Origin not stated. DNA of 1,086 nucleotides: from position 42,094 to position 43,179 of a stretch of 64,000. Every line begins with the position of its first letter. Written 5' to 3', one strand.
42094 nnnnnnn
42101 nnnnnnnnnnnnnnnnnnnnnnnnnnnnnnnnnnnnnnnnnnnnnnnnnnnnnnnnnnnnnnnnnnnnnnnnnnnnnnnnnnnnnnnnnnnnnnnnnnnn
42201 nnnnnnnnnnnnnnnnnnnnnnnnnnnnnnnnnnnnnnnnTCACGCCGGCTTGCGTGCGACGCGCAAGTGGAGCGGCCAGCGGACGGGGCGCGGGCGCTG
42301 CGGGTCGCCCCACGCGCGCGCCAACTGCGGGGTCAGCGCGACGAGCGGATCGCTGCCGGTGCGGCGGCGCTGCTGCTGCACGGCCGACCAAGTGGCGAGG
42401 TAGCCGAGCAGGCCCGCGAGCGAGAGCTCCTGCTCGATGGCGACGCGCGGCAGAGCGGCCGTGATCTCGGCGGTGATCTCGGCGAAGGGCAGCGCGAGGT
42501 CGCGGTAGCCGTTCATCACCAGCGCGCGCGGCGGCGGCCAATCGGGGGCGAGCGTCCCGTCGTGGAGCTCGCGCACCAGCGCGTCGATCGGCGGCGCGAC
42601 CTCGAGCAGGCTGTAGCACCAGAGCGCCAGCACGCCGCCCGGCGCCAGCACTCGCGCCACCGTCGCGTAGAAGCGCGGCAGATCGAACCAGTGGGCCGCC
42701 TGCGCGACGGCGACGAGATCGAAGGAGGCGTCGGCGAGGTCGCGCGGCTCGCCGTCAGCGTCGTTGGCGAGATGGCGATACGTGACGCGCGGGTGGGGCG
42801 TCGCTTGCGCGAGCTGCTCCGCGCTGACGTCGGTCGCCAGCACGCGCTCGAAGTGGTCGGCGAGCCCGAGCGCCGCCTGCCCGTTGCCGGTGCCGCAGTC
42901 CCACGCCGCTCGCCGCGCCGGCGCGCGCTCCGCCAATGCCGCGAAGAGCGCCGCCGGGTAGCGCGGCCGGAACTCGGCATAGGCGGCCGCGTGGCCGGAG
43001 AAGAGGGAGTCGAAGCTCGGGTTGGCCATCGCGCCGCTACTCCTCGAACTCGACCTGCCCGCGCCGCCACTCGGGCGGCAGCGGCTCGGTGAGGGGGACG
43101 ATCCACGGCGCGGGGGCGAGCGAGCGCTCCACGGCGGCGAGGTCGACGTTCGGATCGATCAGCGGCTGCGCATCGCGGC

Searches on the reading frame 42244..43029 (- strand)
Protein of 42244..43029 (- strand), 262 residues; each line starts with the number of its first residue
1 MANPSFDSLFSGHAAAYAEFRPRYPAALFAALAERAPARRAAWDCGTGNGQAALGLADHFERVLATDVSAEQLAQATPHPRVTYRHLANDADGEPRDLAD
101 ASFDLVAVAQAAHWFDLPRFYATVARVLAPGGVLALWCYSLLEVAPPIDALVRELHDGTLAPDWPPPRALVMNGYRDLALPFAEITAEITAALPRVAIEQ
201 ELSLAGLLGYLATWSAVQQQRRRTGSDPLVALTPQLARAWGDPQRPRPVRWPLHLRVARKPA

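Call 50: search_protein_families(library=pfam, proteins=[window:42244-43029:-], max_evalue=0.01)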
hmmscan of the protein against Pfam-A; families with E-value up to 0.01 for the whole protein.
window:42244-43029:- (262 aa): 5 families
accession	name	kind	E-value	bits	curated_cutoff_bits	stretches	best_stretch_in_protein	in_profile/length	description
PF08241.18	Methyltransf_11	-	9.8e-16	58.6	21.2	1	44-135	2-94/95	Methyltransferase domain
PF13649.12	Methyltransf_25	-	1.5e-12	48.5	27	1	44-132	3-97/97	Methyltransferase domain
PF08242.18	Methyltransf_12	-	4.6e-10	40.5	30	1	44-134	2-98/98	Methyltransferase domain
PF13847.12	Methyltransf_31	-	1.5e-05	25.2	27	1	44-136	9-109/145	Methyltransferase domain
PF13489.12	Methyltransf_23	-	0.00019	21.7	27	1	17-136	1-116/164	Methyltransferase domain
